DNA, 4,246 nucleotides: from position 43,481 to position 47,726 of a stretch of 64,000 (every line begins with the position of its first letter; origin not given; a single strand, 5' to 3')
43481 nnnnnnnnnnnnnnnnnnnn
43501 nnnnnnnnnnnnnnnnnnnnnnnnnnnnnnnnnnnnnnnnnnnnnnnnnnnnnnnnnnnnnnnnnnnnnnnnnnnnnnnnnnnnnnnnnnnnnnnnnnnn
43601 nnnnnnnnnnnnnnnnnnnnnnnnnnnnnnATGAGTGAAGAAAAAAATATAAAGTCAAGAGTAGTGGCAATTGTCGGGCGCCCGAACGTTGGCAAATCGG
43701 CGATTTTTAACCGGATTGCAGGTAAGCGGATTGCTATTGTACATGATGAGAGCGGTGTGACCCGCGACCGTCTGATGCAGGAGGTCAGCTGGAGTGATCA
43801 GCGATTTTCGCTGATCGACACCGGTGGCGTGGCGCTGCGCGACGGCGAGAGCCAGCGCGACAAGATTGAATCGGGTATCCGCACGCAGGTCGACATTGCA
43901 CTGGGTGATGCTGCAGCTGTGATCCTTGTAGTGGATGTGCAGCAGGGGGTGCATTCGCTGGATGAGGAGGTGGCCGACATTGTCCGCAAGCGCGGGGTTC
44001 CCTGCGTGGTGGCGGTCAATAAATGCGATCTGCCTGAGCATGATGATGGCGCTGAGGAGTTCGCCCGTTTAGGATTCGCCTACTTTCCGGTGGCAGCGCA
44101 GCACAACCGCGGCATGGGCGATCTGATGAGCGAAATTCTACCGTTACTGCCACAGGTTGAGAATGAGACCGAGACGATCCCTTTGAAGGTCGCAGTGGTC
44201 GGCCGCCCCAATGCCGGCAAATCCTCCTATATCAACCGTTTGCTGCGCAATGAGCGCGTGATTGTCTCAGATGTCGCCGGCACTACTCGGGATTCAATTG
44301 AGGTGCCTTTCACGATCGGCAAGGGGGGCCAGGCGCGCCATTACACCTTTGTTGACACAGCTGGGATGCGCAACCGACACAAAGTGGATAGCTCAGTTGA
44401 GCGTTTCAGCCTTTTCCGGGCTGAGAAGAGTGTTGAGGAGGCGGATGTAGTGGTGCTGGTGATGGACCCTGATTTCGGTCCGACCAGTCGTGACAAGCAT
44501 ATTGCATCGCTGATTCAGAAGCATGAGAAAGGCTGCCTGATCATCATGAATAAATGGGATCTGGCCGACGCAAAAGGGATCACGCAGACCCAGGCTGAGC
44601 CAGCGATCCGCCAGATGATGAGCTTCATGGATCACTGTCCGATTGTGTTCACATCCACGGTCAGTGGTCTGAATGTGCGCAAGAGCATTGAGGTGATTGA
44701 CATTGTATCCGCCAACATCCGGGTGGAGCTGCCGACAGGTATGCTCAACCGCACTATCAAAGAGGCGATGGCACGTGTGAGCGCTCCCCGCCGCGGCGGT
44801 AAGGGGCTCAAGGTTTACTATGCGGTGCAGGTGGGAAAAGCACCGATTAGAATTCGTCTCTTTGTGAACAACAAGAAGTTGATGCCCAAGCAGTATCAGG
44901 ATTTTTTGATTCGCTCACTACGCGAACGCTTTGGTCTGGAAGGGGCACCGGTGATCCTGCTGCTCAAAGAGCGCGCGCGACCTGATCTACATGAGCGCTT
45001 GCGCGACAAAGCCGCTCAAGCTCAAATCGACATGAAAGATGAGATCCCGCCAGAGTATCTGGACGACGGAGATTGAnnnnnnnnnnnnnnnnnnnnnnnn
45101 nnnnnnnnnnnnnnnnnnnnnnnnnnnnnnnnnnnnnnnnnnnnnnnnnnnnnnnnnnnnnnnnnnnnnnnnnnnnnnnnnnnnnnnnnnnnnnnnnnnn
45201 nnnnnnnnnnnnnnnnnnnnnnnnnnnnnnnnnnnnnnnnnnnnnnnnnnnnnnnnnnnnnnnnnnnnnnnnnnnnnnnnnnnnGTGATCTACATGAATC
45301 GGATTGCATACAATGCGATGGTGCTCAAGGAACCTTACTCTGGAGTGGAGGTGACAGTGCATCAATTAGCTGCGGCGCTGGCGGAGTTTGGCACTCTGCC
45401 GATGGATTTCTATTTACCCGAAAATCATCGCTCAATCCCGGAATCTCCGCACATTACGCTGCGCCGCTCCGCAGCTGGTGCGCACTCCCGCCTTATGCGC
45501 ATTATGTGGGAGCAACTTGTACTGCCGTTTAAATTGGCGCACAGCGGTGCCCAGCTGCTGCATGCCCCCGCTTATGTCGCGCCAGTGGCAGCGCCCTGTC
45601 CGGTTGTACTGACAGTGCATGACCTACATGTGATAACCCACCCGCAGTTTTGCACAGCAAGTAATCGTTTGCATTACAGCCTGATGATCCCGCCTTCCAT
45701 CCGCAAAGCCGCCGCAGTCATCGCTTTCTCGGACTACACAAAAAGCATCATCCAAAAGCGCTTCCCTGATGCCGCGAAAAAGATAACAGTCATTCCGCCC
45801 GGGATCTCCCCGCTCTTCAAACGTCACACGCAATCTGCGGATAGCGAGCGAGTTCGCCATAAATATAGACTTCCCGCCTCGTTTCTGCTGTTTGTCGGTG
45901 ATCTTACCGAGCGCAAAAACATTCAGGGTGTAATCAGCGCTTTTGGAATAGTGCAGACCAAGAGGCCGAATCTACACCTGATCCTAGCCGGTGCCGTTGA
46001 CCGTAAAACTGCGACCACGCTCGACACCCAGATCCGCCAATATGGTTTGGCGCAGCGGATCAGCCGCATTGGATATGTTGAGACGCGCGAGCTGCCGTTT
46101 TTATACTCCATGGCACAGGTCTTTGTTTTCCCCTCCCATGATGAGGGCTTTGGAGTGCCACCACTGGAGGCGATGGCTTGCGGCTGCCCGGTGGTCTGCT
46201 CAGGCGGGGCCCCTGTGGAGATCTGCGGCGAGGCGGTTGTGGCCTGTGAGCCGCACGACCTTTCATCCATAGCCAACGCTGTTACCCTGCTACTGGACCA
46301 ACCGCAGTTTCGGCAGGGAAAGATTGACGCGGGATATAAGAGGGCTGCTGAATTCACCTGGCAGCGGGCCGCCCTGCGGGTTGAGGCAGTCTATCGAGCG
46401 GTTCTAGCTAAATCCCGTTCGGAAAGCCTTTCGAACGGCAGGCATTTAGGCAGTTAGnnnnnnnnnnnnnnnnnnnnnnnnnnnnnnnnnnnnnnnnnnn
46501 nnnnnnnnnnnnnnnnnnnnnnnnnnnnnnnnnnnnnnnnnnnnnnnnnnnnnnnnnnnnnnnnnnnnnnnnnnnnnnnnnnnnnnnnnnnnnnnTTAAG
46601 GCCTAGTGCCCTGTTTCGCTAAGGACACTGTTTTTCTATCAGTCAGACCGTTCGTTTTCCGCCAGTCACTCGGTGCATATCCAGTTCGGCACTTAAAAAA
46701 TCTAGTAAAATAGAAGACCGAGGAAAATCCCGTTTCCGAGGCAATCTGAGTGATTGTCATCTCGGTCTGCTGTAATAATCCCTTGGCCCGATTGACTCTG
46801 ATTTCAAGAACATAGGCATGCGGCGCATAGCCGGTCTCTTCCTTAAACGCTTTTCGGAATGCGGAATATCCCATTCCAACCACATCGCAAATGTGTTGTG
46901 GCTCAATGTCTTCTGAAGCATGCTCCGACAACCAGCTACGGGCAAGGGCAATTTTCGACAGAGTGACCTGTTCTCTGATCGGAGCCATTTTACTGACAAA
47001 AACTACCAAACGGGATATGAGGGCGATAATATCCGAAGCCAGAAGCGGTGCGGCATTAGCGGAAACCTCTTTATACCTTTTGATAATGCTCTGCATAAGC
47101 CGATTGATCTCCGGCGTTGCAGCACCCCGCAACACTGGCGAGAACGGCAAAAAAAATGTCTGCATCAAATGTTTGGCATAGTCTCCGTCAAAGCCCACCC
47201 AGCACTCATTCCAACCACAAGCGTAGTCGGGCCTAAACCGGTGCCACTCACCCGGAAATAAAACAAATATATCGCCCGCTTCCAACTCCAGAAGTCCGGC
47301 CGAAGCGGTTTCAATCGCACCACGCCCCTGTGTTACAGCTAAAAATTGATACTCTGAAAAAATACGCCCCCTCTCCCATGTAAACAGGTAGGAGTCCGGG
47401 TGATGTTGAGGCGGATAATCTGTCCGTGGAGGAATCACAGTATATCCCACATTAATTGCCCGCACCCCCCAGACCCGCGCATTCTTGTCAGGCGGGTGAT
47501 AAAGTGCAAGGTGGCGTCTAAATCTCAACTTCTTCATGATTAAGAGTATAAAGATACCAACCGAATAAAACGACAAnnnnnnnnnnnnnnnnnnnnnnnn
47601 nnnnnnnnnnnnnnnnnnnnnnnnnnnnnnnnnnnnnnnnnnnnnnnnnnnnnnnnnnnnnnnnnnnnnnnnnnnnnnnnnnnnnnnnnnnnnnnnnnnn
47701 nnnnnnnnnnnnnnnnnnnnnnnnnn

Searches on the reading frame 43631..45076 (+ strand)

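Call 31: search_protein_families(library=pfam, proteins=[window:43631-45076:+], max_evalue=0.001)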
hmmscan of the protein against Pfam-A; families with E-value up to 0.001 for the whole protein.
window:43631-45076:+ (481 aa): 12 families
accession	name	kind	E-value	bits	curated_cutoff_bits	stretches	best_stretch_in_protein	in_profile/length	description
PF01926.29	MMR_HSR1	-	6.6e-52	174.8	21.9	2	186-308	1-113/113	50S ribosome-binding GTPase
PF14714.11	KH_dom-like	-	1.1e-22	80.5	27.3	1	367-446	2-81/81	KH-domain-like of EngA bacterial GTPase enzymes, C-terminal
PF02421.24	FeoB_N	-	2e-20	73.4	27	2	11-168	2-155/156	Ferrous iron transport protein B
PF00009.33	GTP_EFTU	-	4.7e-20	72.4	26.5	2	40-138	52-137/188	Elongation factor Tu GTP binding domain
PF04548.22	AIG1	-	2.5e-13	50.3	27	1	12-118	3-107/212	AIG1 family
PF00350.29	Dynamin_N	-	3.3e-12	47.2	27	0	187-225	1-38/168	Dynamin family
PF03193.22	RsgA_GTPase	-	4e-10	40.2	30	0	93-217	24-139/174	RsgA GTPase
PF00071.28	Ras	-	9.7e-08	32.2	21.6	0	186-333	1-139/162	Ras family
PF08477.19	Roc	-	1.5e-07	32.1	27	0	186-255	1-75/119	Ras of Complex, Roc, domain of DAPkinase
PF02492.25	cobW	-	1.9e-05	24.8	20.7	0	265-327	109-170/180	CobW/HypB/UreG, nucleotide-binding domain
PF00025.27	Arf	-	2.3e-05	24.4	22.3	0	11-139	16-132/174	ADP-ribosylation factor family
PF16897.10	MMR_HSR1_Xtn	-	0.00011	22.6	35.2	0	115-169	46-100/106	C-terminal region of MMR_HSR1 domain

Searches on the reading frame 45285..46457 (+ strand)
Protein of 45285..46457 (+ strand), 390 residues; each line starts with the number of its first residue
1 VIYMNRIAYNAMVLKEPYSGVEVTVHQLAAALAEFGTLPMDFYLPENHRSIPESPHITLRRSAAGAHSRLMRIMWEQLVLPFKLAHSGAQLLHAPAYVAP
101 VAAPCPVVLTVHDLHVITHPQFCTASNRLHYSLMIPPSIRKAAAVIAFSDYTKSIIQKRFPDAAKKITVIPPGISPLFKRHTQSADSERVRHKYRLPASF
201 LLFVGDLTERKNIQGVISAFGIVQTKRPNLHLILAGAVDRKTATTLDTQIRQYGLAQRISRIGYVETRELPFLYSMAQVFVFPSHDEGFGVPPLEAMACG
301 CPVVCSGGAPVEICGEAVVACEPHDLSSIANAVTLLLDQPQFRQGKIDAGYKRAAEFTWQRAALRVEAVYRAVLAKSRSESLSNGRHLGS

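Call 31: search_protein_families(library=pfam, proteins=[window:45285-46457:+], max_evalue=0.001)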
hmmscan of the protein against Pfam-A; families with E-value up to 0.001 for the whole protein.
window:45285-46457:+ (390 aa): 6 families
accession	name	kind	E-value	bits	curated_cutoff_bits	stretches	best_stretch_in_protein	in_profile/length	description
PF00534.26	Glycos_transf_1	-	1.7e-32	112.8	26.4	1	197-352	14-171/172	Glycosyl transferases group 1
PF13692.12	Glyco_trans_1_4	-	2.1e-26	93.3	27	1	201-338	4-141/142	Glycosyl transferases group 1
PF13439.12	Glyco_transf_4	-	4.9e-14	53.1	28.5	1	19-175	2-167/170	Glycosyltransferase Family 4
PF20706.3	GT4-conflict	-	6e-10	39.1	26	1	174-307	177-312/385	Family 4 Glycosyltransferase in conflict systems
PF13579.12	Glyco_trans_4_4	-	6e-08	33.6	29.7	1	19-173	1-158/158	Glycosyl transferase 4-like domain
PF13524.12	Glyco_trans_1_2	-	1.1e-05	25.8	25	1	251-363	18-139/144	Glycosyl transferase-like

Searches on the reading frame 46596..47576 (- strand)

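Call 31: search_protein_families(library=pfam, proteins=[window:46596-47576:-], max_evalue=0.001)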
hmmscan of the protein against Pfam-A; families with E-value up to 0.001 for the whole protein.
window:46596-47576:- (326 aa): 4 families
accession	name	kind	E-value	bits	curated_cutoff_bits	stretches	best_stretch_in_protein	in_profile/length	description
PF12833.13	HTH_18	-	1.2e-21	77.2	33.6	1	229-307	1-79/80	Helix-turn-helix domain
PF00165.29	HTH_AraC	-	1.2e-15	57.6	26.6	1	268-307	1-42/42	Bacterial regulatory helix-turn-helix proteins, AraC family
PF02311.25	AraC_binding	-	6e-12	45.9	21.1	1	73-182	21-129/135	AraC-like ligand binding domain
PF07883.17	Cupin_2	-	0.00017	21.7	27.2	0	75-115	19-57/70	Cupin domain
